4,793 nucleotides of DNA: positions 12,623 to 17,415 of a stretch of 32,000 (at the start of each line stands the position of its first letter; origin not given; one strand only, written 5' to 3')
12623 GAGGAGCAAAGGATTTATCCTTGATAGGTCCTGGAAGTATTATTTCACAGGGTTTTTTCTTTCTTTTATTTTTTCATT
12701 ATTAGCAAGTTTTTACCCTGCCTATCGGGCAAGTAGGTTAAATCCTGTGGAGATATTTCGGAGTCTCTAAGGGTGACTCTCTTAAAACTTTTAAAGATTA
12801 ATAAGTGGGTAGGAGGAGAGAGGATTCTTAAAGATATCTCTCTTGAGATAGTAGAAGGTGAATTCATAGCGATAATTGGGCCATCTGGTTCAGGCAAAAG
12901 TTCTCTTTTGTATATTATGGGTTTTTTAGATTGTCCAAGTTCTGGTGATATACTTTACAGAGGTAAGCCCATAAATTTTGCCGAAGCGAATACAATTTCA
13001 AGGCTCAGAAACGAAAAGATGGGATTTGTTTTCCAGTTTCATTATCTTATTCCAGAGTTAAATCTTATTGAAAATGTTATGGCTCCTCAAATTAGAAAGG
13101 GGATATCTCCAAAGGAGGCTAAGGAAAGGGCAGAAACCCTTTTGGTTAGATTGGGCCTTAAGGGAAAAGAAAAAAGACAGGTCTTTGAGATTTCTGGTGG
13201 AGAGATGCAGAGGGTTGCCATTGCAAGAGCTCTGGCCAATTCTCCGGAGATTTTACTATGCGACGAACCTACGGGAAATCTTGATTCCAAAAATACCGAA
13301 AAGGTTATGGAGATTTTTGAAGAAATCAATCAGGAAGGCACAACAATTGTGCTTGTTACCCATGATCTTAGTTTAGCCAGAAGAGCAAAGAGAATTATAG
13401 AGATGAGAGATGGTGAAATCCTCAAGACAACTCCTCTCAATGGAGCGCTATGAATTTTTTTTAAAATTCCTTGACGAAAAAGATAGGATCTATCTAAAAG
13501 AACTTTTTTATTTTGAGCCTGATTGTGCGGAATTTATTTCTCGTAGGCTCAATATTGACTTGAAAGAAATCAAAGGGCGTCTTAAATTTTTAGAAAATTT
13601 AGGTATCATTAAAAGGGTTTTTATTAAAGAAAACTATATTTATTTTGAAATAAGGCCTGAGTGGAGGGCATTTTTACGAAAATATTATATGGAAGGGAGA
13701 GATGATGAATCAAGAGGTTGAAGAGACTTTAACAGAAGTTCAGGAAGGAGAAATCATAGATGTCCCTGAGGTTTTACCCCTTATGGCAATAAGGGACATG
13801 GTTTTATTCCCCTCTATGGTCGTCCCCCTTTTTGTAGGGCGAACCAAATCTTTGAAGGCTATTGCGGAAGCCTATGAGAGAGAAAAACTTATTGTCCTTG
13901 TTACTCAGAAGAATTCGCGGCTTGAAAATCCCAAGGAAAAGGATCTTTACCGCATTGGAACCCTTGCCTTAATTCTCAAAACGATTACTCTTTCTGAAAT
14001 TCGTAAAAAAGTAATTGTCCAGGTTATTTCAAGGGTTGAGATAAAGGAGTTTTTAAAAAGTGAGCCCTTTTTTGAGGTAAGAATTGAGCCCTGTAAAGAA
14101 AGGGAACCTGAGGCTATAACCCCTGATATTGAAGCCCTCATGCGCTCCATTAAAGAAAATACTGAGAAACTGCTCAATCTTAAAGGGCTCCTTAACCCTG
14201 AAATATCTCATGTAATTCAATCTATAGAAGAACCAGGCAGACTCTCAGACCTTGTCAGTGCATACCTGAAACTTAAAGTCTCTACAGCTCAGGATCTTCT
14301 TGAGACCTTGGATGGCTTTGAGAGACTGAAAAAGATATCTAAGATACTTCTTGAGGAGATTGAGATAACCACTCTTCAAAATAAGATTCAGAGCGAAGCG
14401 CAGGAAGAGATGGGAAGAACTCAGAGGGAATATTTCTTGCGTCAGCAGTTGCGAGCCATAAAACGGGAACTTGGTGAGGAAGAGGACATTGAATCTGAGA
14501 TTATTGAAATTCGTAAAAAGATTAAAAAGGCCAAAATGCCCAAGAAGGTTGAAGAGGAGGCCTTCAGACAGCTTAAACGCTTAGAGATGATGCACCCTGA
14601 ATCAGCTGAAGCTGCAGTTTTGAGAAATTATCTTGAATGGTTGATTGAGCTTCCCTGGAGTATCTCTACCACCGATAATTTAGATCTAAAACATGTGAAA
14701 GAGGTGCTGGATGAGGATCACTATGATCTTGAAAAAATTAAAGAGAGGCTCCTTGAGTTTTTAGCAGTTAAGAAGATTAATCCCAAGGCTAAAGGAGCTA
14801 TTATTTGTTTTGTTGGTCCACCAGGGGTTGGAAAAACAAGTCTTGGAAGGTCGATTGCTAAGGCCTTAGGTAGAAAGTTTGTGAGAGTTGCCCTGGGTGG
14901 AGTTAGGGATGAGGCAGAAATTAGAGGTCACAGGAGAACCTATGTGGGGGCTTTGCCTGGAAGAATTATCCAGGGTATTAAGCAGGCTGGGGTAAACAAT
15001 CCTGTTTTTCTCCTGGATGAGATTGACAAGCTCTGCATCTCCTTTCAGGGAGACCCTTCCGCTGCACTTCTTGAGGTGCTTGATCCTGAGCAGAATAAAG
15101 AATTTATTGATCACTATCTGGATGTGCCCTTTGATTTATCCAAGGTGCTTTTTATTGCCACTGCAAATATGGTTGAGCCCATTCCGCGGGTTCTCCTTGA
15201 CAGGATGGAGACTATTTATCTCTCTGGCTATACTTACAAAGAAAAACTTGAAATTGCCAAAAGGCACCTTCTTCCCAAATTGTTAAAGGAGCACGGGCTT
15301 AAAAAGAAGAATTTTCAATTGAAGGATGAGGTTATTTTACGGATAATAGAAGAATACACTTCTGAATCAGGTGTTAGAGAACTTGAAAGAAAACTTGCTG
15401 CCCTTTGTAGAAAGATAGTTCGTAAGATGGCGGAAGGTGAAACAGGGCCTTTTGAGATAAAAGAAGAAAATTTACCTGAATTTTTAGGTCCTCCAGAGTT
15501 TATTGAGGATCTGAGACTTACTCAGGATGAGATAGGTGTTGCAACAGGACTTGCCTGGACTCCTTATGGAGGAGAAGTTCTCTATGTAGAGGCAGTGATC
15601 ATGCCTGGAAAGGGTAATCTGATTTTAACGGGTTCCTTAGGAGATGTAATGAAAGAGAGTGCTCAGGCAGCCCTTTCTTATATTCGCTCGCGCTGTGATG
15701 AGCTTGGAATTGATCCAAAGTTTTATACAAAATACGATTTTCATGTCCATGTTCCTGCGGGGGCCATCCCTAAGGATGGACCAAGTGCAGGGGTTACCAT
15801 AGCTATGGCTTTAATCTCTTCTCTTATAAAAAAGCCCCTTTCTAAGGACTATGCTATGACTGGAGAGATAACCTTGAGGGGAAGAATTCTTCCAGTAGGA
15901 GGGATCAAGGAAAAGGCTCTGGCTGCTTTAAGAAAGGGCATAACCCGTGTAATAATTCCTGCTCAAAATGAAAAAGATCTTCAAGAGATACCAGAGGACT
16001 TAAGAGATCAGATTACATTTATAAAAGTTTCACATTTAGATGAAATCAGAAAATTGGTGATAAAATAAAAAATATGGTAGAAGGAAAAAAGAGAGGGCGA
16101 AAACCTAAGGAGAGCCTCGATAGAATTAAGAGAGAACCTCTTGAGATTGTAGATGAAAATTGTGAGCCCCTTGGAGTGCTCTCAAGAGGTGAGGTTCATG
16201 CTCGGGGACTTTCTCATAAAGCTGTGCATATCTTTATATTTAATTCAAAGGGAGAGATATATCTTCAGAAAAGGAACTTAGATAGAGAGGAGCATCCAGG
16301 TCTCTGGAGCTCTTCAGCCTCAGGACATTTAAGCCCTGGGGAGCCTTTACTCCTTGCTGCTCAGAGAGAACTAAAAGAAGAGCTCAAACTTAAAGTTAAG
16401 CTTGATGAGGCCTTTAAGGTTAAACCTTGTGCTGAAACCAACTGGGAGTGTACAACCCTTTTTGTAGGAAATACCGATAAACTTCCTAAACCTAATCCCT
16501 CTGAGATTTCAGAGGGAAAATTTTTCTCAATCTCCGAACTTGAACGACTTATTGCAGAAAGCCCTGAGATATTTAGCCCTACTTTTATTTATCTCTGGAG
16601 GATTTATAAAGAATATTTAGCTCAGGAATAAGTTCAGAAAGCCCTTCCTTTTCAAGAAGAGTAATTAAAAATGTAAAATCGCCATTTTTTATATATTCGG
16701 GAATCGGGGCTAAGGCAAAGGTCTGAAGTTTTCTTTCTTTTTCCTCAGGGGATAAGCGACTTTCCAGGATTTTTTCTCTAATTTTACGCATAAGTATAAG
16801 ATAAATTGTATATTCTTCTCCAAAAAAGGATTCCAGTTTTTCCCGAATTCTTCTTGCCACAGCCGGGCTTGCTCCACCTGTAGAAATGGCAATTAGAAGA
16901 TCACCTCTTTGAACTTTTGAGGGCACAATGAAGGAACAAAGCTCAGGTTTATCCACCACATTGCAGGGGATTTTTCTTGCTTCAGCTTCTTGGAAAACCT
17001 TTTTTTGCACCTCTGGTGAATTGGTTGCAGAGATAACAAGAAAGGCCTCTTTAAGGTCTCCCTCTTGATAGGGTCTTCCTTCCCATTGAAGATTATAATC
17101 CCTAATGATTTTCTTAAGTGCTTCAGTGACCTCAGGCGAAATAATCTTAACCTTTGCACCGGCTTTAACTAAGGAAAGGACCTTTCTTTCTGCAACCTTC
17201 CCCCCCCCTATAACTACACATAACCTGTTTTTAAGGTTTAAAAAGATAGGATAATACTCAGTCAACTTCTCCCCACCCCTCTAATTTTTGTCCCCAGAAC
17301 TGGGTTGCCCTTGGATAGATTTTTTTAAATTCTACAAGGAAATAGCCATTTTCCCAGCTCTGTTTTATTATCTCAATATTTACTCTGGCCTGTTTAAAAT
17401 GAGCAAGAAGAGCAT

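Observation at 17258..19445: rtcA translationally coupled to an archaeal-type Rnl3 ATP-dependent RNA ligase instead of rtcB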

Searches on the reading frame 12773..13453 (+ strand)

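Call 41: search_protein_families(library=pfam, proteins=[window:12773-13453:+], max_evalue=0.001)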
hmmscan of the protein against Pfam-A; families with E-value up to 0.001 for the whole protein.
window:12773-13453:+ (226 aa): 4 families
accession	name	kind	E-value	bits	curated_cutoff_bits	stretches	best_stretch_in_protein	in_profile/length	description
PF00005.33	ABC_tran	-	3.5e-33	115.5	25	1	19-167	1-136/137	ABC transporter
PF13304.12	AAA_21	-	9.4e-13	49.3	27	2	145-201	242-302/304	AAA domain, putative AbiEii toxin, Type IV TA system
PF02463.25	SMC_N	-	1.8e-07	31.2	40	0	139-212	136-212/220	RecF/RecN/SMC N terminal domain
PF20703.3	nSTAND1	-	0.00017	21.8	27.1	1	14-46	18-50/379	Novel STAND NTPase 1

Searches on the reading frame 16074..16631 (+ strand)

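Call 3: search_protein_families(library=pfam, proteins=[window:16074-16631:+], max_evalue=0.01)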
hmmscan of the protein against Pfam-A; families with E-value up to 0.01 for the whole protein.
window:16074-16631:+ (185 aa): 1 family
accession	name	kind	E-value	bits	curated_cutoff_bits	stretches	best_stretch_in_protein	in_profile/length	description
PF00293.34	NUDIX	-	8e-17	61.9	21.1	1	48-159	3-122/134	NUDIX domain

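Call 4: search_protein_families(library=ncbifam, proteins=[window:16074-16631:+], max_evalue=0.01)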
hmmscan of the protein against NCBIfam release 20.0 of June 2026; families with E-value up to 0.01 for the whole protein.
window:16074-16631:+ (185 aa): 11 families
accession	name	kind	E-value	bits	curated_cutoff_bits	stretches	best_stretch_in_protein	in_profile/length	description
NF002995.0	PRK03759.1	equivalog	1.6e-23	83.3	127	1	20-171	6-165/185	isopentenyl-diphosphate Delta-isomerase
TIGR02150.1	IPP_isom_1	equivalog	4.3e-15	55.9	105.8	1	25-171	3-155/159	isopentenyl-diphosphate delta-isomerase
NF011922.0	PRK15393.1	equivalog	1.9e-13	50.5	152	1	19-106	9-96/182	NUDIX hydrolase YfcD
NF041653.1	Nud_hyd_Meth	equivalog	1.4e-11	44.5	300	1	26-179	5-162/170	Nudix hydrolase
NF006961.0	PRK09438.1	equivalog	4.7e-06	26.1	103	1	51-117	11-71/151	dihydroneopterin triphosphate diphosphatase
NF001938.0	PRK00714.1-5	equivalog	8.7e-05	21.9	116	1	49-106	14-74/172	RNA pyrophosphohydrolase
NF006530.0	PRK08999.1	equivalog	0.00012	21.3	245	1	54-110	12-66/315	Nudix family hydrolase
NF007834.0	PRK10546.1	equivalog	0.00017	21.4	156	1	54-110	9-63/135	pyrimidine (deoxy)nucleoside triphosphate diphosphatase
NF012016.0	PRK15472.1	equivalog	0.0009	19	95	1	55-112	10-66/141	nucleoside triphosphatase NudI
TIGR00586.1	mutt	equivalog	0.0018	18.2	97.9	1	54-114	11-69/129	8-oxo-dGTP diphosphatase MutT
NF041652.1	Nud_hyd_Dein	equivalog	0.0057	16.9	200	0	46-111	11-77/152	Nudix hydrolase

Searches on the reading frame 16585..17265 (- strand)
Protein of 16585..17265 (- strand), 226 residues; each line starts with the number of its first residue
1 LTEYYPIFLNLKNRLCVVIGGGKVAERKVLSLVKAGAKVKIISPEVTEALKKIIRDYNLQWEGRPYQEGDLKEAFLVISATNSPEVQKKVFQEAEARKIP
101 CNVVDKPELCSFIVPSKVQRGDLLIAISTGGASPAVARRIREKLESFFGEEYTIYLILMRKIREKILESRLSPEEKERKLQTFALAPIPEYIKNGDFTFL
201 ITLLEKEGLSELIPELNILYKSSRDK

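Call 3: search_protein_families(library=pfam, proteins=[window:16585-17265:-], max_evalue=0.01)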
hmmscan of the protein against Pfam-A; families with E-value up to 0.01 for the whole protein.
window:16585-17265:- (226 aa): 3 families
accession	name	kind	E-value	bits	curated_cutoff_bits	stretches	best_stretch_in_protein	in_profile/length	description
PF13241.12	NAD_binding_7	-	7.9e-36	123.2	22.1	1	7-116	1-104/104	Putative NAD(P)-binding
PF14824.11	Sirohm_synth_M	-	1.3e-10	41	25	1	120-146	1-27/28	Sirohaem biosynthesis protein central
PF01488.26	Shikimate_DH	-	0.00094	19.7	24.3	1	8-94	7-98/138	Shikimate / quinate 5-dehydrogenase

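Call 4: search_protein_families(library=ncbifam, proteins=[window:16585-17265:-], max_evalue=0.01)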
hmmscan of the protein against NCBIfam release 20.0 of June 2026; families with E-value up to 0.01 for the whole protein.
window:16585-17265:- (226 aa): 5 families
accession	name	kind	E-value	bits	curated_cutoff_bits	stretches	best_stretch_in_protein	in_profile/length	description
TIGR01470.1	cysG_Nterm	subfamily_domain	2.2e-50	171.2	62.3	1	5-197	1-193/205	siroheme synthase, N-terminal domain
NF007922.1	PRK10637.1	equivalog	7.7e-49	166.9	400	1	4-179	1-178/450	siroheme synthase CysG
NF005222.0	PRK06718.1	equivalog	3.1e-46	157.5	204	1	4-182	2-179/203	NAD(P)-binding protein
NF005223.0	PRK06719.1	equivalog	3.2e-27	95.2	223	1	1-148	1-144/157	precorrin-2 dehydrogenase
NF004045.0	PRK05562.1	equivalog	2.9e-19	69.4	181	1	4-169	16-180/225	NAD(P)-dependent oxidoreductase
